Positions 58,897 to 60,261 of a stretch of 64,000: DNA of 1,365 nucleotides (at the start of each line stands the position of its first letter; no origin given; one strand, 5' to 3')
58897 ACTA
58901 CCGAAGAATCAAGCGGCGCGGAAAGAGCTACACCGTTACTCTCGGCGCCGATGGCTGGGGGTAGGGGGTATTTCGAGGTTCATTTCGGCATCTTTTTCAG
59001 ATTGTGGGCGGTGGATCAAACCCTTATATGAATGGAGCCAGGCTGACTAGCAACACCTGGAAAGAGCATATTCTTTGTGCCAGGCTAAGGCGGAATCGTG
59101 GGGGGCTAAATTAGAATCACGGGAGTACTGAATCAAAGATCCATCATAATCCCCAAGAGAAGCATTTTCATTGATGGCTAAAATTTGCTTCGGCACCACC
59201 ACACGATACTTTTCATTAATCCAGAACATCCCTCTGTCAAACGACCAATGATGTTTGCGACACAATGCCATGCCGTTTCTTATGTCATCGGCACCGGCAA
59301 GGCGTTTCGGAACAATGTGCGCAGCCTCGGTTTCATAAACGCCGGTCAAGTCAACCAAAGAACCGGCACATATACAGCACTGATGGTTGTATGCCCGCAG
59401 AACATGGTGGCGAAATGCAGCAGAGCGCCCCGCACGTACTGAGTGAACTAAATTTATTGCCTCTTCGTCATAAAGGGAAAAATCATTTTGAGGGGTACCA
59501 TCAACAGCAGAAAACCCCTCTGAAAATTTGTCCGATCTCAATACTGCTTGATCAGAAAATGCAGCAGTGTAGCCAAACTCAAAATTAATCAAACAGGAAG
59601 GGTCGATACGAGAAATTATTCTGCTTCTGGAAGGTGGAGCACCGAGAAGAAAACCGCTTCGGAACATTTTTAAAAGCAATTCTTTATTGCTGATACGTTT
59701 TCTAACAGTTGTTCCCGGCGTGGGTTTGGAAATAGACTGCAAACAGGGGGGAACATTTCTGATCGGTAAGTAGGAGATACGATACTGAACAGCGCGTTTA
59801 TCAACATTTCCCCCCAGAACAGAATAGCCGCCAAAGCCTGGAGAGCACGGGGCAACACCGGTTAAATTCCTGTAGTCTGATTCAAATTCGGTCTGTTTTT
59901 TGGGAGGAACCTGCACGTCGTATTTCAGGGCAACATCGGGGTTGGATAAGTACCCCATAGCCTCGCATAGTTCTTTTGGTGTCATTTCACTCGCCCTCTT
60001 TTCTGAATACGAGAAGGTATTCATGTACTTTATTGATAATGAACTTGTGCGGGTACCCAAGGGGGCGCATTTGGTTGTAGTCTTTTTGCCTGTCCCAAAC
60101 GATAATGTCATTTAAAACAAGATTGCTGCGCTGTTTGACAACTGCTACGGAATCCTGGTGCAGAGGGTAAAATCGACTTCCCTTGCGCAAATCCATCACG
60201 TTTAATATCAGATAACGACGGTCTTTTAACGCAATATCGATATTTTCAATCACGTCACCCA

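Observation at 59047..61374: Second, compact restriction-modification-like module inserted between thiL and fumA: MT-A70 methyltransferase, N6/N4 methyltransferase, HNH endonuclease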

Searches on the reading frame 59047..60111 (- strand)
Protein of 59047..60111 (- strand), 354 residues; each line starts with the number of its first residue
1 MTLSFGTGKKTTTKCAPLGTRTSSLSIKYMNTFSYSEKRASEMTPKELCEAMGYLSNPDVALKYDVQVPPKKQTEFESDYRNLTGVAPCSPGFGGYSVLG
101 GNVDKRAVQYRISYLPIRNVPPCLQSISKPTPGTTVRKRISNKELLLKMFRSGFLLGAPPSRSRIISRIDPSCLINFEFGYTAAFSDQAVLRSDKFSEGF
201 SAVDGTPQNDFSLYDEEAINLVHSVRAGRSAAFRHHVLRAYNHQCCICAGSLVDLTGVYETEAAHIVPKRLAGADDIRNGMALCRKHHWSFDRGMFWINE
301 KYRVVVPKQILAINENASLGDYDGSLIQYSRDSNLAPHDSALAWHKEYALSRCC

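Call 4: search_protein_families(library=pfam, proteins=[window:59047-60111:-], max_evalue=0.01)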
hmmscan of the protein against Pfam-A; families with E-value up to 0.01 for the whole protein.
window:59047-60111:- (354 aa): 2 families
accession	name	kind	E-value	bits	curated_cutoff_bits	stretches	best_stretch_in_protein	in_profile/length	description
PF13391.12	HNH_2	-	3e-11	43.4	21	1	245-299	1-66/66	HNH endonuclease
PF01844.29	HNH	-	0.0021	18.6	21.4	1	256-286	11-39/47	HNH endonuclease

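Call 5: search_protein_families(library=ncbifam, proteins=[window:59047-59985:-, window:59047-60111:-], max_evalue=0.01)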
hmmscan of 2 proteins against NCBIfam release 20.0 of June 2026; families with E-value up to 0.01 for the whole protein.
window:59047-59985:- (312 aa): 2 families
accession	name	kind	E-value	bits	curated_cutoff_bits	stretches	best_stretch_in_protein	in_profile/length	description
NF045808.1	PT-DNA_restrict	exception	2.8e-23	82.5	180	1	181-305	155-280/284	phosphorothioated DNA-binding restriction endonuclease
NF040563.1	guided_IscB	equivalog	0.0016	17.6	175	1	191-248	183-234/314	RNA-guided endonuclease IscB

window:59047-60111:- (354 aa): 2 families
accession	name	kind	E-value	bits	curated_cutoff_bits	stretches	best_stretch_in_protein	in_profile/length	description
NF045808.1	PT-DNA_restrict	exception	3.6e-23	82.1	180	1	223-347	155-280/284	phosphorothioated DNA-binding restriction endonuclease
NF040563.1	guided_IscB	equivalog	0.002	17.3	175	1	233-290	183-234/314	RNA-guided endonuclease IscB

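Call 6: search_protein_families(library=padloc, proteins=[window:59047-59985:-], max_evalue=0.01)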
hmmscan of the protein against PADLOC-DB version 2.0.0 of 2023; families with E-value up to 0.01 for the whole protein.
window:59047-59985:- (312 aa): 2 families
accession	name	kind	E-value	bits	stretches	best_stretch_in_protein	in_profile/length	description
PDLC04132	HNH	-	1.3e-15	55.2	1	174-306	141-270/286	-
PDLC03546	HNH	-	1.5e-05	22.1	1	173-267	147-236/282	Type II restriction enzyme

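Call 7: search_solved_structures(query=window:59047-59985:-, max_evalue=1, show_alignments=2)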
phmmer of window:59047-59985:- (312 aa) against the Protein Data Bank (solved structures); distinct sequences matched with E-value up to 1: 1.
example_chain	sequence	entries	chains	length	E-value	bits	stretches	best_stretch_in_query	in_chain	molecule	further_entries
6ghs_A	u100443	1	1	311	0.00032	23.5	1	184-263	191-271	TagI restriction endonuclease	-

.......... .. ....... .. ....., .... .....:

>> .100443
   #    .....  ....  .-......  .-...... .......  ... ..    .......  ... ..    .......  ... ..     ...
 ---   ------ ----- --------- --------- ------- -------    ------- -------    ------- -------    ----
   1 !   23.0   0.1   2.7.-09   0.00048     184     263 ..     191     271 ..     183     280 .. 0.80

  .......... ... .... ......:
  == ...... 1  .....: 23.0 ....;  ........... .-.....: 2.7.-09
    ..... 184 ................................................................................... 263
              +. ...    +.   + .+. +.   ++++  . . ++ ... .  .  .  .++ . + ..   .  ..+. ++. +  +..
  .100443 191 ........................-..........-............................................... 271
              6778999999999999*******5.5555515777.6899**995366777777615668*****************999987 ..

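Call 8: find_homologous_proteins(query=window:59047-59985:-, max_evalue=0.001)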
Query window:59047-59985:- (312 aa): 55 proteins with E <= 0.001 among 1605 candidates.
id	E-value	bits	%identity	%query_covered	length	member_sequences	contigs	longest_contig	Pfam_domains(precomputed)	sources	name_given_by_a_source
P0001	1.1e-211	720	99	100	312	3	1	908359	PF13391.13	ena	-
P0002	5.4e-139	481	69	99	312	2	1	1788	PF13391.13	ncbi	-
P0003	1.3e-135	470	68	99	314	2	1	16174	PF13391.13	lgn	-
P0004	1.3e-129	450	65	99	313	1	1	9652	PF13391.13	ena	-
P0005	1.6e-127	443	66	97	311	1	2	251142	PF13391.13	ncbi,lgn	-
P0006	5.2e-118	412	58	99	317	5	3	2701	PF13391.13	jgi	-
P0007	1.0e-117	411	62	97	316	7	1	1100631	PF13391.13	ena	-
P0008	3.2e-117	410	58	99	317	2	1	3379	PF13391.13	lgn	-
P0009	4.1e-117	409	64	94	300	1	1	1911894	PF13391.13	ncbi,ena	-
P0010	9.2e-115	402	60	99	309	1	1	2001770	PF13391.13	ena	-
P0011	2.6e-113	397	60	99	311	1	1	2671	PF13391.13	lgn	-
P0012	3.1e-113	396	59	99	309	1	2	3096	PF13391.13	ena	-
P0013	2.4e-109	384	56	99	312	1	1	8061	PF13391.13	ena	-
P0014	5.5e-106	373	56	99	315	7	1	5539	PF13391.13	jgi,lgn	-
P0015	4.3e-105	370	57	99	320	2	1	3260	PF13391.13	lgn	-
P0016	3.6e-103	363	54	98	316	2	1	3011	PF13391.13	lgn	-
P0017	3.7e-101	357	53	98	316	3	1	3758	PF13391.13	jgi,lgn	-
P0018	3.0e-100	354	53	99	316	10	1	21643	PF13391.13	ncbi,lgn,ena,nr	ncbi:MAG: HNH endonuclease [Gammaproteobacteria bacterium]|nr:HNH endonuclease [Gammaproteobacteria 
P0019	5.1e-100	353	52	99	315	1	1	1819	PF13391.13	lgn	-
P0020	1.2e-99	352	54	98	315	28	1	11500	PF13391.13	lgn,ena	-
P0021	6.2e-99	350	53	98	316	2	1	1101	PF13391.13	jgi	-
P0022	9.4e-99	349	54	98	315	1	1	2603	PF13391.13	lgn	-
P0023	1.3e-85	306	54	84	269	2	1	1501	PF13391.13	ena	-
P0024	3.8e-85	304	50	97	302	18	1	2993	PF13391.13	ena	-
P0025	2.3e-58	216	39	97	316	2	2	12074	PF13391.13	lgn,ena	-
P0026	4.0e-56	209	38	97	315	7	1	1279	PF13391.13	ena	-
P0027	4.8e-56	209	39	97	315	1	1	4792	PF13391.13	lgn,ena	-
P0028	1.8e-55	207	39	97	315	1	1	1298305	PF13391.13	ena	-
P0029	1.9e-19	88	29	76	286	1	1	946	PF13391.13,PF01844.30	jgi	jgi:putative restriction endonuclease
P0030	3.9e-18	84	38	42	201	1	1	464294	PF13391.13,PF01844.30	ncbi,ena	-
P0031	4.1e-18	84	33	62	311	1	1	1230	PF13391.13,PF01844.30,PF26340.1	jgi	jgi:putative restriction endonuclease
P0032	9.1e-18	83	41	38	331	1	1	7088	PF13391.13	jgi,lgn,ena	-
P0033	1.0e-17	83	43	38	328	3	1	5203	PF13391.13,PF26340.1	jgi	jgi:putative restriction endonuclease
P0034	1.1e-17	83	41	38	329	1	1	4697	PF13391.13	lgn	-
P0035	1.2e-17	83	43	39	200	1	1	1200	PF13391.13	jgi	-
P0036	2.2e-17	82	33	70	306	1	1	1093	PF13391.13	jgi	jgi:putative restriction endonuclease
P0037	3.6e-17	81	43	39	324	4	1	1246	PF13391.13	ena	-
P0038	1.2e-16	79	39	39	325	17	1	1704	PF13391.13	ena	-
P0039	5.1e-16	77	33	63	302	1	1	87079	PF13391.13,PF26340.1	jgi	jgi:putative restriction endonuclease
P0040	6.1e-16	77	42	39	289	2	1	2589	PF13391.13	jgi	jgi:putative restriction endonuclease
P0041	6.6e-16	77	33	43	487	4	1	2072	PF13391.13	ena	-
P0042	1.3e-15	76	38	39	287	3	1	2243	PF13391.13,PF26340.1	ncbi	-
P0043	1.7e-15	75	38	39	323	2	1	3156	PF13391.13,PF26340.1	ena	-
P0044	5.9e-15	74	39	38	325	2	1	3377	PF13391.13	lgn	-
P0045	6.1e-15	74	34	48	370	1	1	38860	PF13391.13,PF01844.30,PF26340.1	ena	-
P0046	1.8e-14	72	35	40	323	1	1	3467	PF13391.13,PF26340.1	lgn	-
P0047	1.4e-12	66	30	43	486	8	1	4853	PF13391.13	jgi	jgi:hypothetical protein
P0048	1.6e-12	66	37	40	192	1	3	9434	PF13391.13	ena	-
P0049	8.8e-12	63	27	73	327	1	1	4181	PF13391.13,PF26340.1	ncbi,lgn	-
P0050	9.8e-7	47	31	43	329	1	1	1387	PF13391.13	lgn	-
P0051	1.9e-6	46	35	34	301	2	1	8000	PF13391.13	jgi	jgi:putative restriction endonuclease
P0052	2.4e-6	45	39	31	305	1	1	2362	PF13391.13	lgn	-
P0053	3.1e-4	38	33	41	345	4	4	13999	PF13391.13,PF20296.4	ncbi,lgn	-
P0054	3.4e-4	38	33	38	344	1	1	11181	PF13391.13,PF20296.4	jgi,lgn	-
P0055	4.7e-4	38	35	31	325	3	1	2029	PF13391.13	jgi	-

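Call 11: find_encoding_contigs(protein=P0001, flank=8000, max_places=3)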
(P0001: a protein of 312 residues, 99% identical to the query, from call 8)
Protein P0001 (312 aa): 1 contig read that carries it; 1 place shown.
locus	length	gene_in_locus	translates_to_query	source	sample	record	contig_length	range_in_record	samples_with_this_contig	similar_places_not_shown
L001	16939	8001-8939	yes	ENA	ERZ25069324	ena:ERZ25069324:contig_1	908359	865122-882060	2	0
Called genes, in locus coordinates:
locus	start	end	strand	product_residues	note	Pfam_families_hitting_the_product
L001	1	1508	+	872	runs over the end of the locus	PF11791:Aconitase_B_N, PF06434:Aconitase_2_N, PF00330:Aconitase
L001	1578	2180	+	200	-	PF00160:Pro_isomerase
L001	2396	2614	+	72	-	PF01048:PNP_UDP_1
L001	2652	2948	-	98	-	-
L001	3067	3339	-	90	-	-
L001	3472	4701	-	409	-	PF23310:TPR_27 (faint), PF08238:Sel1, PF05036:SPOR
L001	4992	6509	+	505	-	PF05681:Fumerase, PF05683:Fumerase_C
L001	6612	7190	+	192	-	PF05063:MT-A70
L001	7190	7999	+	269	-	PF01555:N6_N4_Mtase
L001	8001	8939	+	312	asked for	PF13391:HNH_2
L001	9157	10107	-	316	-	PF00586:AIRS, PF02769:AIRS_C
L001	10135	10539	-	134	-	PF01029:NusB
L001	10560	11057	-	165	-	PF00885:DMRL_synthase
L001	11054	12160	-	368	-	PF00926:DHBP_synthase, PF00925:GTP_cyclohydro2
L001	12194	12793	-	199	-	PF00677:Lum_binding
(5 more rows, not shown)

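Call 12: find_encoding_contigs(protein=P0005, flank=8000, max_places=3)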
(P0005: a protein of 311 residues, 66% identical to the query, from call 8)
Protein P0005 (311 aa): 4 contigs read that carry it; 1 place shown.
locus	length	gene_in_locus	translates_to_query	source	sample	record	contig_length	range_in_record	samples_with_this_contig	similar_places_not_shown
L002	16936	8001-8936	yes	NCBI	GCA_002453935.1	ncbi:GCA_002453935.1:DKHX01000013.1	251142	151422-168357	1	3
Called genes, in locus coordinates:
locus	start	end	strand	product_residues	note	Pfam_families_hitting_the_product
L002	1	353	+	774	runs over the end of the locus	PF13567:DUF4131, PF03772:Competence, PF00753:Lactamase_B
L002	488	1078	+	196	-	PF04011:LemA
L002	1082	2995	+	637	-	PF01435:Peptidase_M48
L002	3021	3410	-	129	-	PF01219:DAGK_prokar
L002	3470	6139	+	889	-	PF02861:Clp_N, PF00004:AAA, PF23569:NBD_SMAX1, PF17871:AAA_lid_9, PF00004:AAA, PF07724:AAA_2, PF07728:AAA_5, PF10431:ClpB_D2-small, +11 more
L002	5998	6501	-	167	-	-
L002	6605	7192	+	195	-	PF05063:MT-A70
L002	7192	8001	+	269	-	PF01555:N6_N4_Mtase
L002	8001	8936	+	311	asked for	PF13391:HNH_2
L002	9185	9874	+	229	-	PF00697:PRAI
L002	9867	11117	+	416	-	PF00291:PALP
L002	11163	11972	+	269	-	PF00290:Trp_syntA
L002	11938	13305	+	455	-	PF02875:Mur_ligase_C, PF27239:FOL3_C (weak)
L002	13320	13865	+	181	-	PF05036:SPOR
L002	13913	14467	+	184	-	PF02674:Colicin_V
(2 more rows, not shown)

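Call 13: find_encoding_contigs(protein=P0009, flank=8000, max_places=3)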
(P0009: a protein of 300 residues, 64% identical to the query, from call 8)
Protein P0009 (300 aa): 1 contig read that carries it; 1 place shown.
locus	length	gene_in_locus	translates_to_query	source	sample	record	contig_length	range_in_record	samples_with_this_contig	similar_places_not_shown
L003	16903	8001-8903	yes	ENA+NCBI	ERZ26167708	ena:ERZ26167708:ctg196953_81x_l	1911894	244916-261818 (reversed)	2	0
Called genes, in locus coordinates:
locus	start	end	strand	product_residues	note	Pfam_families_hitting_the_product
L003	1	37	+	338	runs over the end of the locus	PF00814:TsaD, PF22521:HypF_C_2 (weak)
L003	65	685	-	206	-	PF02660:G3P_acyltransf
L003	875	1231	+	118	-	PF02152:FolB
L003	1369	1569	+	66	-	PF00830:Ribosomal_L28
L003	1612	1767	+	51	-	PF00471:Ribosomal_L33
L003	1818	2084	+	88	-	-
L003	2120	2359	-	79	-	-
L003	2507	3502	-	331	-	PF02668:TauD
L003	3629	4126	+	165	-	PF14539:DUF4442 (faint), PF03061:4HBT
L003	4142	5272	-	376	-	PF04107:GCS2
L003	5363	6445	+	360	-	PF02574:S-methyl_trans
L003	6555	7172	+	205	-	PF05063:MT-A70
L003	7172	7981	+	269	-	PF01555:N6_N4_Mtase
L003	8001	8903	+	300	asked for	PF13391:HNH_2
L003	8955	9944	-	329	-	PF00698:Acyl_transf_1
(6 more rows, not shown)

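Call 15: find_encoding_contigs(protein=P0028, flank=8000, max_places=3)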
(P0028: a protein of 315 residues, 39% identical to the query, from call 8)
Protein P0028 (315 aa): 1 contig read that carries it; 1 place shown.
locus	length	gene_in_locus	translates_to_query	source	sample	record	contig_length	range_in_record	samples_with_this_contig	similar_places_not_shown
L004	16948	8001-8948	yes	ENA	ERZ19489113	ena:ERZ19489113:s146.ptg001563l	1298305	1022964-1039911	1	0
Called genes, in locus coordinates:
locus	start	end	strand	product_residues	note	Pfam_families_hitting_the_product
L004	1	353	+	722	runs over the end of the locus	PF21689:TorS_sensor_domain (faint), PF00672:HAMP, PF00512:HisKA, PF02518:HATPase_c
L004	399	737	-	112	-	PF01740:STAS, PF13466:STAS_2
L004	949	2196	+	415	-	PF00364:Biotin_lipoyl (faint), PF25973:BSH_CzcB (faint)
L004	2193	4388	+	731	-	PF03412:Peptidase_C39, PF00664:ABC_membrane, PF00005:ABC_tran, PF02463:SMC_N (faint)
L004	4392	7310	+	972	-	PF00664:ABC_membrane, PF00005:ABC_tran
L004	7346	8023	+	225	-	PF05063:MT-A70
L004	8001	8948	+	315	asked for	PF13391:HNH_2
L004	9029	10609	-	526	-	PF02321:OEP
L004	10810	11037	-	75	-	-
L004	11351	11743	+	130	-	-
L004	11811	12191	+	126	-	-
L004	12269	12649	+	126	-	-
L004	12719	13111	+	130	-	-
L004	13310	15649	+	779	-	PF02624:YcaO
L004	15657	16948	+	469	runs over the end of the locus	PF04055:Radical_SAM (faint)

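Call 16: find_encoding_contigs(protein=P0010, flank=8000, max_places=3)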
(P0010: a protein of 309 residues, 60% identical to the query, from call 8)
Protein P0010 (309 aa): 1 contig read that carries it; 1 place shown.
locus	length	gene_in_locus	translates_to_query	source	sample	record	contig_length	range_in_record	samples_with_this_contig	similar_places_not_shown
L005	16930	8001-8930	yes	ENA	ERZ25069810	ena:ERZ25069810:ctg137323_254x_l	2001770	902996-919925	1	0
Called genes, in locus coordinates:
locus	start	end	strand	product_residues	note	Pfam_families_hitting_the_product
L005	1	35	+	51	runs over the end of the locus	PF00471:Ribosomal_L33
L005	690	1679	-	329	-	PF02668:TauD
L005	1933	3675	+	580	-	PF00892:EamA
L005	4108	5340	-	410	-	PF04107:GCS2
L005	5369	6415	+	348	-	PF02574:S-methyl_trans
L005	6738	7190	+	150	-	PF05063:MT-A70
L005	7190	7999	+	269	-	PF01555:N6_N4_Mtase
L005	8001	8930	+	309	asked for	PF13391:HNH_2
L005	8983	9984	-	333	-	PF00698:Acyl_transf_1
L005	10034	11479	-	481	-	PF01425:Amidase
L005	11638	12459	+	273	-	PF03618:Kinase-PPPase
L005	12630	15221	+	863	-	PF02861:Clp_N, PF23569:NBD_SMAX1 (weak), PF00004:AAA, PF17871:AAA_lid_9, PF00004:AAA, PF07724:AAA_2, PF07728:AAA_5, PF10431:ClpB_D2-small, +9 more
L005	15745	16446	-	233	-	PF18912:DZR_2 (weak)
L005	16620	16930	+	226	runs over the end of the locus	-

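Call 24: predict_structure(alignment_id=A1)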
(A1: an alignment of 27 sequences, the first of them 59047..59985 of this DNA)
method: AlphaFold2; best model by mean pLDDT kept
length: 312 residues; sequences in the alignment: 27
mean_pLDDT: 69.5   pTM: 0.56
mean pLDDT of the five models: 69.5, 66.0, 65.2, 64.7, 62.5
residues with pLDDT >= 90: 96; 70-90: 73; 50-70: 63; < 50: 80
segments of 3 or more residues with pLDDT < 50: 160-190, 211-237, 293-312
pLDDT, mean of each block of 10 residues (from residue 1): 94 90 95 97 94 89 91 91 91 90 97 91 86 80 61 51 33 32 38 56 64 41 35 43 65 64 77 75 67 48 39 28
secondary structure, 60 per line:
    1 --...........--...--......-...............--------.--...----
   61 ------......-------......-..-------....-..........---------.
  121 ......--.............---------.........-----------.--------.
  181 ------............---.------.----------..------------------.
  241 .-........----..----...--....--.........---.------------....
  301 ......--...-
elements in order: H3-13 E21-26 H28-42 E54-56 E67-72 H80-85 E96-99 H101-110 H120-126 H129-141 H151-159 H187-198 H243-250 E261-263 H266-269 H272-280 H297-306
